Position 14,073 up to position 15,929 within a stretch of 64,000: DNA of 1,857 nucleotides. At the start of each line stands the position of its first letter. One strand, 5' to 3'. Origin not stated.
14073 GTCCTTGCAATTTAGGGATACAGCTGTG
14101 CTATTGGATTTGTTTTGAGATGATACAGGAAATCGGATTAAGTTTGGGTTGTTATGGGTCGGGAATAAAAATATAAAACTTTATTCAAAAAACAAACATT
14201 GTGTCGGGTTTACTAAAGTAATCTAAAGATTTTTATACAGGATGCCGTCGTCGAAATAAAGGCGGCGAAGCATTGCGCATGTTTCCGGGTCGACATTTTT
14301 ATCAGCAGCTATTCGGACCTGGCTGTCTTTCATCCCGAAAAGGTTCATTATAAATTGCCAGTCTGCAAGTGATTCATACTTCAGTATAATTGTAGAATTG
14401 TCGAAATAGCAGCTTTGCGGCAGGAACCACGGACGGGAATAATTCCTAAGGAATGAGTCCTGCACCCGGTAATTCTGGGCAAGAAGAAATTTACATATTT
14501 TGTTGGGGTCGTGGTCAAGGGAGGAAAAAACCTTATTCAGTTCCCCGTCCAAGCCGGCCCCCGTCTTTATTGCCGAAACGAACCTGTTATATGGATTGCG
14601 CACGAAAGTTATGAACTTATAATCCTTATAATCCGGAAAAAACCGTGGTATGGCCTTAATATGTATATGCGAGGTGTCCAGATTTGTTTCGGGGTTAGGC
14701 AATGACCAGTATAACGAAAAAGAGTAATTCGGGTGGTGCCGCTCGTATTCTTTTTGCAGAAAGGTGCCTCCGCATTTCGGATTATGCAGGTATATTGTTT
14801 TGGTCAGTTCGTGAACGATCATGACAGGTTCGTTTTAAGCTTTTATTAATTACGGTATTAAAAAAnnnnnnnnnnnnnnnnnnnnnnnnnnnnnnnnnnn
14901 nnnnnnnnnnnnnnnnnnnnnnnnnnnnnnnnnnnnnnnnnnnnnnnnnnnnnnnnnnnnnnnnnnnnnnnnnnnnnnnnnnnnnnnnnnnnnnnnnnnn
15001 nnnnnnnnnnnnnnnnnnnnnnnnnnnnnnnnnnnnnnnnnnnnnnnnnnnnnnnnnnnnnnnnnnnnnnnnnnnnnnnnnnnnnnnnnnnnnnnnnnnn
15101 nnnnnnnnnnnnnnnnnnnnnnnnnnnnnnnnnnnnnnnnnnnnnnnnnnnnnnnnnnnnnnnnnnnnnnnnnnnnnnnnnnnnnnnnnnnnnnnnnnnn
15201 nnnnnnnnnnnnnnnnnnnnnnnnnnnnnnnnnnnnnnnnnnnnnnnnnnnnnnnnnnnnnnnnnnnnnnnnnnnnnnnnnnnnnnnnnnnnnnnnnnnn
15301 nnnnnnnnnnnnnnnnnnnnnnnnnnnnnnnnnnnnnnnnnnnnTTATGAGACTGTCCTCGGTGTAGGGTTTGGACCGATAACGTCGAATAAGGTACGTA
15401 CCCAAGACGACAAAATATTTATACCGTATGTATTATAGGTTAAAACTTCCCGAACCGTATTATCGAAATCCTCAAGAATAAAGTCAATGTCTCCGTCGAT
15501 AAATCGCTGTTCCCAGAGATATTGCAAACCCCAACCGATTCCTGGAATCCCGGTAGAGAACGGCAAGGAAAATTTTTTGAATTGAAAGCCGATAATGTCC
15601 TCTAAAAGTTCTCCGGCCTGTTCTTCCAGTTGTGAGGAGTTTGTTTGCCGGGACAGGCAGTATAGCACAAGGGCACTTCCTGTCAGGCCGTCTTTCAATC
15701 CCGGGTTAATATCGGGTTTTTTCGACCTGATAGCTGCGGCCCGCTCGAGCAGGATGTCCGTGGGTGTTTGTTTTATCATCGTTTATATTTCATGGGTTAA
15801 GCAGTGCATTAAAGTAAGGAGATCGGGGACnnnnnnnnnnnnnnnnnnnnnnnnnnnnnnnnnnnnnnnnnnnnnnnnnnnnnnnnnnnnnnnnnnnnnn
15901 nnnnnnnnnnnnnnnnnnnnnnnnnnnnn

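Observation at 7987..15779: Radical-SAM/SPASM RiPP locus (GG-leader, Bacteroidales type) with a dedicated sulfotransferase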

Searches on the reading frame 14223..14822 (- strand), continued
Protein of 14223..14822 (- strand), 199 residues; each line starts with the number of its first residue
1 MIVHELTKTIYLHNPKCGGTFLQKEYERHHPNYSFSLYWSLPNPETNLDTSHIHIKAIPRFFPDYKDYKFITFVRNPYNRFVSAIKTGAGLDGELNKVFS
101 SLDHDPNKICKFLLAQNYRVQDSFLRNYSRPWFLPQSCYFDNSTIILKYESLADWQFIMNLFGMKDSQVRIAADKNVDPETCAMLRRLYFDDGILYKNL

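Call 59: search_protein_families(library=ncbifam, proteins=[L006:99-1583:+, L006:1590-2813:+, L092:2570-4429:+, L003:7516-9366:-, L007:221-1900:+, L003:13911-14717:+, L003:12936-13907:+, L091:295-1734:+, L092:1675-2565:+], max_evalue=0.001)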
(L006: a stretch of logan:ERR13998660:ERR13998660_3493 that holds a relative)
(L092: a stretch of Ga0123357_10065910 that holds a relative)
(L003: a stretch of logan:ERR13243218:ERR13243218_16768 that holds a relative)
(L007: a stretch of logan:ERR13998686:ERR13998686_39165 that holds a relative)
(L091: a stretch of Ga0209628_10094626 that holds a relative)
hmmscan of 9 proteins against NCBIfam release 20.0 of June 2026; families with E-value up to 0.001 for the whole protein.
L006:99-1583:+ (494 aa): 55 families (the best 25 are shown)
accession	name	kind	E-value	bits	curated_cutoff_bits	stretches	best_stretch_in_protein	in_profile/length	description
TIGR04148.1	GG_samocin_CFB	equivalog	3.8e-152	507.2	300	1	86-491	4-411/411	radical SAM peptide maturase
TIGR04068.1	rSAM_ocin_clost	equivalog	9.4e-61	206.1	500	1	50-447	31-423/462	Cys-rich peptide radical SAM maturase CcpM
NF035951.1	rSAM_RumMC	equivalog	9.3e-49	166.4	720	1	6-445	19-458/510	RumMC family radical SAM sactipeptide maturase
NF038170.1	lachnocin_rSAM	equivalog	8.1e-47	160.1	550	1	67-461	40-410/440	lachnocin radical SAM maturase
NF047865.1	rSAM_PapB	equivalog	1.4e-30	106.6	340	1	98-442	2-313/330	PapB family radical SAM/SPASM ranthipeptide maturase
TIGR04064.1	rSAM_nif11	equivalog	1.3e-29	103.3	518.7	1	82-444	69-399/459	nif11-like peptide radical SAM maturase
TIGR03906.1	quino_hemo_SAM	equivalog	7.1e-29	100.8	453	1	91-448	86-417/467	quinohemoprotein amine dehydrogenase maturation protein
TIGR03974.1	rSAM_six_Cys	equivalog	2.1e-25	89.5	425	1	51-443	51-414/451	thioether cross-link-forming SCIFF peptide maturase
TIGR03978.1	rSAM_paired_1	equivalog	6.2e-24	84.6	370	1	45-444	25-416/466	His-Xaa-Ser system radical SAM maturase HxsB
TIGR03942.1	sulfatase_rSAM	equivalog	4.5e-23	81.9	349.45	1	105-461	7-347/363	anaerobic sulfatase maturase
NF040492.1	not_ScfB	exception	6.9e-22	77.9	855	1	91-443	87-413/450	ScfB-related radical SAM/SPASM orphan maturase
NF041707.1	rSAM_YhhB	equivalog_domain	6.7e-19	68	445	1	103-285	6-184/369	cyclophane-forming radical SAM/SPASM peptide maturase YhhB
TIGR04115.1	rSAM_Cxxx_rpt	equivalog_domain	1.2e-18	67.8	350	1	101-253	4-156/359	radical SAM peptide maturase, CXXX-repeat target family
TIGR04280.1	geopep_mat_rSAM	hypoth_equivalog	5.9e-18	65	400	1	89-251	75-229/428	geopeptide radical SAM maturase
TIGR02666.1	moaA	equivalog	3.3e-16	59.2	284.05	1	100-327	11-220/336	GTP 3',8-cyclase MoaA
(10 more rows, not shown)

L006:1590-2813:+ (407 aa): 1 family
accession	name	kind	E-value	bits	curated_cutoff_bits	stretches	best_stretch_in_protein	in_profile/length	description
TIGR04150.1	pseudo_rSAM_GG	subfamily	2.2e-116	389.3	250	1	8-407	1-407/407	TIGR04150 pseudo-rSAM protein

L092:2570-4429:+ (619 aa): 16 families
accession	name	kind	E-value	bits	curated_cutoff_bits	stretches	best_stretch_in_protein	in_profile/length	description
NF047683.1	TeichurnBiosyTuaG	equivalog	3.9e-21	75.8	400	1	4-135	8-139/252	teichuronic acid biosynthesis protein TuaG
TIGR03937.1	PgaC_IcaA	equivalog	7.4e-16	58.1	422.3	1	3-127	46-171/407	poly-beta-1,6-N-acetyl-D-glucosamine synthase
NF053739.1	GlytfEpsEBac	equivalog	1.5e-15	56.9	450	1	5-104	4-105/265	glycosyltransferase EpsE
NF050050.1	ProtGlycPglI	equivalog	2.2e-15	56.9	500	1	4-117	4-119/306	GalNAc(5)-diNAcBac-PP-undecaprenol beta-1,3-glucosyltransferase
NF007482.0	PRK10073.1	equivalog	6.2e-15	55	423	1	3-108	7-113/334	glycosyltransferase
NF007453.0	PRK10018.1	equivalog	2e-12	47.4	382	1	5-100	9-105/280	colanic acid biosynthesis glycosyltransferase WcaA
TIGR04017.1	WcaA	equivalog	3.2e-12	46.6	495.75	1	5-100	8-104/279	colanic acid biosynthesis glycosyltransferase WcaA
NF041394.1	GtaseAglG_Halo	equivalog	6.2e-11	42.1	440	1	5-108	4-109/304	glucosyl-dolichyl phosphate glucuronosyltransferase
NF041875.1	EPS_EpsD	equivalog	1e-10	41.6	370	1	5-94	2-92/325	exopolysaccharide biosynthesis glycosyltransferase EpsD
TIGR04283.1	glyco_like_mftF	equivalog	1.3e-07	31.5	182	1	5-116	2-107/221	TIGR04283 family arsenosugar biosynthesis glycosyltransferase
NF038299.1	EPS_HpsN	equivalog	3e-07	29.7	425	1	4-112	3-112/317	hormogonium polysaccharide biosynthesis glycosyltransferase HpsN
NF038302.1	EPS_HpsE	equivalog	6.4e-07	28.6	300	1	4-116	3-120/307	hormogonium polysaccharide biosynthesis glycosyltransferase HpsE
TIGR03111.1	glyc2_xrt_Gpos1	hypoth_equivalog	1.9e-06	26.9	363.95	1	5-131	52-180/439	TIGR03111 family XrtG-associated glycosyltransferase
TIGR04440.1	glyco_TIGR04440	domain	2.2e-06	27.6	70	1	4-126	2-125/215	TIGR00180 family glycosyltransferase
TIGR03965.1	mycofact_glyco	equivalog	5.8e-06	25.4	280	1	5-107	77-180/467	mycofactocin biosynthesis glycosyltransferase MftF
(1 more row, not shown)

L003:7516-9366:- (616 aa): 0 families

L007:221-1900:+ (559 aa): 9 families
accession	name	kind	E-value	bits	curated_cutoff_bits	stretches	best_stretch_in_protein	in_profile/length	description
TIGR03965.1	mycofact_glyco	equivalog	9.6e-08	31.3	280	1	7-109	77-181/467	mycofactocin biosynthesis glycosyltransferase MftF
TIGR03937.1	PgaC_IcaA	equivalog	1.9e-06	27.1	422.3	1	5-75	46-119/407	poly-beta-1,6-N-acetyl-D-glucosamine synthase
NF047683.1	TeichurnBiosyTuaG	equivalog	3.9e-06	26.7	400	1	4-94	6-99/252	teichuronic acid biosynthesis protein TuaG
NF053739.1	GlytfEpsEBac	equivalog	2.7e-05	23.3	450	1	6-78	3-73/265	glycosyltransferase EpsE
NF007482.0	PRK10073.1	equivalog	5.1e-05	22.4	423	1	5-62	7-62/334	glycosyltransferase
TIGR04283.1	glyco_like_mftF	equivalog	7.3e-05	22.5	182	1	6-113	1-103/221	TIGR04283 family arsenosugar biosynthesis glycosyltransferase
NF041875.1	EPS_EpsD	equivalog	0.00017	21.1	370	1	6-93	1-91/325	exopolysaccharide biosynthesis glycosyltransferase EpsD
NF041394.1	GtaseAglG_Halo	equivalog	0.00022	20.6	440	1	8-90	6-91/304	glucosyl-dolichyl phosphate glucuronosyltransferase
NF050050.1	ProtGlycPglI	equivalog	0.0004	19.8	500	1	5-65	3-66/306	GalNAc(5)-diNAcBac-PP-undecaprenol beta-1,3-glucosyltransferase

L003:13911-14717:+ (268 aa): 0 families

L003:12936-13907:+ (323 aa): 2 families
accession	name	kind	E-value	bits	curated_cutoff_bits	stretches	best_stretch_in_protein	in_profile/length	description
TIGR03897.1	lanti_2_LanM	subfamily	1.3e-06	26.5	304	1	15-88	586-662/932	type 2 lanthipeptide synthetase LanM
NF038151.1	lanthi_synth_III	equivalog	3.4e-05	22.4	575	1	7-87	588-675/833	class III lanthionine synthetase LanKC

L091:295-1734:+ (479 aa): 35 families (the best 25 are shown)
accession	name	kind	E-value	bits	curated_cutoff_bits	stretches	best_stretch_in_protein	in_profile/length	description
NF004035.0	PRK05506.1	subfamily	3.8e-190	633.3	715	1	5-442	9-446/632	bifunctional sulfate adenylyltransferase subunit 1/adenylylsulfate kinase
NF003478.0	PRK05124.1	equivalog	3.5e-187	622.7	590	1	4-440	11-447/475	sulfate adenylyltransferase subunit CysN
TIGR02034.1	CysN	subfamily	2.7e-170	566.8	336.1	1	21-426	1-406/406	sulfate adenylyltransferase, large subunit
NF008969.0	PRK12317.1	subfamily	9.3e-78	261.7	502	1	16-427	3-419/426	elongation factor 1-alpha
TIGR00483.1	EF-1_alpha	equivalog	1.5e-71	241.1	540.1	1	17-427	4-420/427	translation elongation factor EF-1 subunit alpha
TIGR00475.1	selB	equivalog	4e-28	98.4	242.25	1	80-313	30-254/581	selenocysteine-specific translation elongation factor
NF000766.0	PRK00049.1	subfamily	6.5e-25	87.8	449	1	24-348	16-326/396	elongation factor Tu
NF009373.0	PRK12736.1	subfamily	8.9e-25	87.3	452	1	17-369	9-344/394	elongation factor Tu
NF009372.0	PRK12735.1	subfamily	6.3e-24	84.5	479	1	64-334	40-312/396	elongation factor Tu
TIGR00485.1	EF-Tu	equivalog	7.5e-22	77.6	522.4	1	65-350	41-326/394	elongation factor Tu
NF003077.0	PRK04000.1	equivalog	4.7e-16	58.9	315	1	19-205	8-189/412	translation initiation factor IF-2 subunit gamma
TIGR03680.1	eif2g_arch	equivalog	2.7e-15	56.5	514.5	1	25-205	10-185/407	translation initiation factor IF-2 subunit gamma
TIGR01393.1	lepA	equivalog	1.8e-12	46.5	533.9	1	28-211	11-173/595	translation elongation factor 4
TIGR00487.1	IF-2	equivalog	2.1e-12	46.6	424.4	1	91-213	126-245/587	translation initiation factor IF-2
NF009381.0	PRK12740.1-5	subfamily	2.1e-12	46.3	583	1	54-178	28-148/692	elongation factor G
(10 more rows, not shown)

L092:1675-2565:+ (296 aa): 0 families

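Call 60: search_protein_families(library=pfam, proteins=[L006:99-1583:+, L006:1590-2813:+, L092:2570-4429:+, L003:7516-9366:-, L007:221-1900:+, L003:13911-14717:+, L003:12936-13907:+, L091:295-1734:+, L092:1675-2565:+], max_evalue=0.001)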
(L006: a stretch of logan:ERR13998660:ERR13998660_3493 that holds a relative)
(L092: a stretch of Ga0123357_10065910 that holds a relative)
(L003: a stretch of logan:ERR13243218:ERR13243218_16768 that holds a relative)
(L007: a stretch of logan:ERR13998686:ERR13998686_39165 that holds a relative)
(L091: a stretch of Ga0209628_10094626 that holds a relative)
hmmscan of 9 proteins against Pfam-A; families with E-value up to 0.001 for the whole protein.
L006:99-1583:+ (494 aa): 2 families
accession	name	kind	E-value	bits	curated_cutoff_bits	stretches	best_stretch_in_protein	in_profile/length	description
PF04055.27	Radical_SAM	-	3.4e-12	47.3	29.5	1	104-281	2-164/166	Radical SAM superfamily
PF13353.11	Fer4_12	-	3.3e-06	27.9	22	1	108-216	14-110/137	4Fe-4S single cluster domain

L006:1590-2813:+ (407 aa): 0 families

L092:2570-4429:+ (619 aa): 3 families
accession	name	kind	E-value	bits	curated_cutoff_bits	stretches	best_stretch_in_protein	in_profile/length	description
PF00535.33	Glycos_transf_2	-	2.6e-29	102.7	23.3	1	5-137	1-132/168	Glycosyl transferase family 2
PF10111.15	Glyco_tranf_2_2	-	1.1e-11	45.2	27.3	1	5-129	1-134/276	Glycosyltransferase like family 2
PF13641.12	Glyco_tranf_2_3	-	3.1e-06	27.8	27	1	4-111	3-117/230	Glycosyltransferase like family 2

L003:7516-9366:- (616 aa): 1 family
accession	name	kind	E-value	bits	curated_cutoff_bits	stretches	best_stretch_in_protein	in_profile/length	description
PF00535.33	Glycos_transf_2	-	0.00085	19.7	23.3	0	24-74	4-57/168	Glycosyl transferase family 2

L007:221-1900:+ (559 aa): 4 families
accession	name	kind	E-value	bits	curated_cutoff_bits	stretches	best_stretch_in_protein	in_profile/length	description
PF00535.33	Glycos_transf_2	-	4.8e-19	69.3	23.3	1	7-128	1-124/168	Glycosyl transferase family 2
PF05147.19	LANC_like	-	7.7e-06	25.2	23.2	1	342-457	4-119/350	Lanthionine synthetase C-like protein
PF10111.15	Glyco_tranf_2_2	-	0.00016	21.7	27.3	1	7-90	1-90/276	Glycosyltransferase like family 2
PF13641.12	Glyco_tranf_2_3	-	0.00028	21.4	27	1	6-89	3-94/230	Glycosyltransferase like family 2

L003:13911-14717:+ (268 aa): 1 family
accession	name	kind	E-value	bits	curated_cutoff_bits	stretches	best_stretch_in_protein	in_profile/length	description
PF02709.20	Glyco_transf_7C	-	0.00094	19.2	23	0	161-206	19-64/78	N-terminal domain of galactosyltransferase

L003:12936-13907:+ (323 aa): 1 family
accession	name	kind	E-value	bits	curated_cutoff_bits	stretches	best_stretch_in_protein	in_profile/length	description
PF05147.19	LANC_like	-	1.9e-08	33.8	23.2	1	22-88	5-70/350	Lanthionine synthetase C-like protein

L091:295-1734:+ (479 aa): 4 families
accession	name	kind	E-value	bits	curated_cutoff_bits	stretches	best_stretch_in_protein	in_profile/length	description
PF00009.33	GTP_EFTU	-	2.2e-42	145.2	26.5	1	19-207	2-177/188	Elongation factor Tu GTP binding domain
PF22594.2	GTP-eEF1A_C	-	3.2e-23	82.5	27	1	328-427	1-101/101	GTP-eEF1A C-terminal domain-like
PF01926.29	MMR_HSR1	-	1.2e-07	32.3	21.9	1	80-162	26-113/113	50S ribosome-binding GTPase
PF03144.31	GTP_EFTU_D2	-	0.00045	21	30.3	0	257-313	6-69/73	Elongation factor Tu domain 2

L092:1675-2565:+ (296 aa): 1 family
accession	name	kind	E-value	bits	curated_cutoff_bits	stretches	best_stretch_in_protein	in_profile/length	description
PF05147.19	LANC_like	-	6.8e-05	22.1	23.2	1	22-106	2-88/350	Lanthionine synthetase C-like protein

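Call 71: search_protein_representatives(protein=window:14223-14822:-)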
Query: 199 residues. Proteins with E-value up to 0.001 (for the whole library): 93; up to 1e-10: 21; up to 1e-30: 9. The best 93 are listed.
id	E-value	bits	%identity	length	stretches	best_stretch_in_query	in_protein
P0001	2.0e-136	468.5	100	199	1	1-199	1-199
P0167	3.4e-43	164.0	46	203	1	1-196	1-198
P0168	3.4e-40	154.2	39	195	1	2-195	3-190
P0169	1.4e-37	145.6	42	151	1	2-150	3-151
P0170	6.4e-37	143.5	43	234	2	1-86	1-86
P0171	5.4e-36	140.5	37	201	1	5-197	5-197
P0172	2.8e-35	138.1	37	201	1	2-196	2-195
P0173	1.6e-34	135.6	38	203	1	1-197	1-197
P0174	4.2e-32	127.8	40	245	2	1-88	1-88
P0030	2.4e-28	115.5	38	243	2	1-87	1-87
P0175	7.9e-28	113.8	40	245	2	1-87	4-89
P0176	1.3e-24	103.4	33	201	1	3-197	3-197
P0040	1.1e-19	87.3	48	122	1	1-89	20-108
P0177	2.2e-19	86.2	30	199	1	7-195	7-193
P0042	4.1e-18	82.1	45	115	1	1-86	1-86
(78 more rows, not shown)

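Call 72: find_encoding_contigs(protein=P0168, flank=10000, max_places=3)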
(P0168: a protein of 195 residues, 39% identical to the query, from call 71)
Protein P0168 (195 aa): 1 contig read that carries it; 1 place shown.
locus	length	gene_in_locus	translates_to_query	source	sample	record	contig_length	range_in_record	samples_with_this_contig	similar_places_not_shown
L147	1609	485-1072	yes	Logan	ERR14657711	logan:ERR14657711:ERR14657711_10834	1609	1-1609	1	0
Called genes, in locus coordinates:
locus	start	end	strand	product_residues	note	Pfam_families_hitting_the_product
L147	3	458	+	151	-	?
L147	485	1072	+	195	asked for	-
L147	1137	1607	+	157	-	?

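Call 73: find_encoding_contigs(protein=P0171, flank=10000, max_places=3)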
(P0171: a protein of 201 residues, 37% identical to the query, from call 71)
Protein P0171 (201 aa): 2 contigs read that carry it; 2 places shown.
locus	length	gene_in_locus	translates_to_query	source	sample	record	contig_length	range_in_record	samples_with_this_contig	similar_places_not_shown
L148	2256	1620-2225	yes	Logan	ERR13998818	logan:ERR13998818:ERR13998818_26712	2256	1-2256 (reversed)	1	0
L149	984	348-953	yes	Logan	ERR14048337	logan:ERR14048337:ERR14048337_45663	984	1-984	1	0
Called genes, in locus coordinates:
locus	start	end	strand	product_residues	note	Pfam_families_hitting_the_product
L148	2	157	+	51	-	?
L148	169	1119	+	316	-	PF00535:Glycos_transf_2, PF10111:Glyco_tranf_2_2 (weak)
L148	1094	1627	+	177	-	-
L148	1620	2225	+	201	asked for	PF03567:Sulfotransfer_2 (weak)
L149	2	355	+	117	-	?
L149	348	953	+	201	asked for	PF03567:Sulfotransfer_2 (weak)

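Call 74: find_encoding_contigs(protein=P0173, flank=10000, max_places=3)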
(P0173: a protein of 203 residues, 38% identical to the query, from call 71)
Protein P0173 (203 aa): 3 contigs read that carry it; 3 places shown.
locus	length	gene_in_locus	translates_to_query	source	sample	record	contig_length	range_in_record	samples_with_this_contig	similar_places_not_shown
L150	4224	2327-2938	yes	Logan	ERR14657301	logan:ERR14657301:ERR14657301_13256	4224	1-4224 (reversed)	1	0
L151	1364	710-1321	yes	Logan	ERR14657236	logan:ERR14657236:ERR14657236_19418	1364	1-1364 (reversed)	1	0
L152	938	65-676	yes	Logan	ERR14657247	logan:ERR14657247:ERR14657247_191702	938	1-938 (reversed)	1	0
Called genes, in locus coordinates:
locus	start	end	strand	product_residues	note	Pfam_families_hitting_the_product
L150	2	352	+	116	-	?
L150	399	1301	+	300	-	-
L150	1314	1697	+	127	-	-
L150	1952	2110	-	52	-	-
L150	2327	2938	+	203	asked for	PF03567:Sulfotransfer_2 (weak)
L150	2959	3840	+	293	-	PF02485:Branch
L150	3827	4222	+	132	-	?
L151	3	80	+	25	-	?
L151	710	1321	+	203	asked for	PF03567:Sulfotransfer_2 (weak)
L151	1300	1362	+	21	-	?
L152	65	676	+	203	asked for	PF03567:Sulfotransfer_2 (weak)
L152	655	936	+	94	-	?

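Call 75: find_encoding_contigs(protein=P0176, flank=10000, max_places=3)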
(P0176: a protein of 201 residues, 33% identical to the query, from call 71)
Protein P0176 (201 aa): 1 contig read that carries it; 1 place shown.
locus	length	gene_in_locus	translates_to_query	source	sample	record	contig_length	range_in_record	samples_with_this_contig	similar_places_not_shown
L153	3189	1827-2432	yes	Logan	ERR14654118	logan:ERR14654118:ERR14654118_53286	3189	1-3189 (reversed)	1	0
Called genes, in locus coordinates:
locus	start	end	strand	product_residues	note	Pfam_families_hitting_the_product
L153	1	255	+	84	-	?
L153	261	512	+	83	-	-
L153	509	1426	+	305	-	PF00535:Glycos_transf_2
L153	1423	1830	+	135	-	-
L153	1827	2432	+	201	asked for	PF03567:Sulfotransfer_2 (faint)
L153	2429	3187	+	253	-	?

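Call 76: find_encoding_contigs(protein=P0177, flank=10000, max_places=3)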
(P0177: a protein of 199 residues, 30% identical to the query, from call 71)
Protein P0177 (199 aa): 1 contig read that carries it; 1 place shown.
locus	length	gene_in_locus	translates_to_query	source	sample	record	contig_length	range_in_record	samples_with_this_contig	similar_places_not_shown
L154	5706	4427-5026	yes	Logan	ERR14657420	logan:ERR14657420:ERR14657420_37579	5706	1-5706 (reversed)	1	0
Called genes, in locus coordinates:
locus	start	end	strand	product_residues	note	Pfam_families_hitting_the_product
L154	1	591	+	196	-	?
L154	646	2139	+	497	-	-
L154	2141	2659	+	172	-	-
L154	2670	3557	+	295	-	PF01391:Collagen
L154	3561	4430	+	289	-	PF13306:LRR_5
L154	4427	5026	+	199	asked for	PF03567:Sulfotransfer_2 (faint)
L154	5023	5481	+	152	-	-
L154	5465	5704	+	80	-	?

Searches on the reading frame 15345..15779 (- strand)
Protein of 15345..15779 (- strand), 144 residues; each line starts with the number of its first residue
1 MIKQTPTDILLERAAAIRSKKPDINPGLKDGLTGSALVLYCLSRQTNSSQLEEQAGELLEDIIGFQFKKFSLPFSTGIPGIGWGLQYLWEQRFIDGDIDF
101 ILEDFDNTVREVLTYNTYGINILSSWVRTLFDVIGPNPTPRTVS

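Call 3: search_protein_families(library=ncbifam, proteins=[window:15345-15779:-], max_evalue=0.01)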
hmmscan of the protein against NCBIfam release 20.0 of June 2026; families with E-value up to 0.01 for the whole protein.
window:15345-15779:- (144 aa): 2 families
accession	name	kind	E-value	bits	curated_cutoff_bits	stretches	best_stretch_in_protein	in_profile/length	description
NF038151.1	lanthi_synth_III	equivalog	0.0021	16.5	575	1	17-91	555-622/833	class III lanthionine synthetase LanKC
NF038150.1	lanthi_synth_IV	equivalog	0.0025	16.2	650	1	16-99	545-623/851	class IV lanthionine synthetase LanL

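Call 4: search_protein_families(library=pfam, proteins=[window:15345-15779:-], max_evalue=0.01)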
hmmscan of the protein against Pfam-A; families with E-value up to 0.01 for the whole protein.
window:15345-15779:- (144 aa): 1 family
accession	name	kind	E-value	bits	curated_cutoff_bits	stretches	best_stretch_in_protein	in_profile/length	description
PF05147.19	LANC_like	-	0.0029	16.7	23.2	1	22-107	49-136/350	Lanthionine synthetase C-like protein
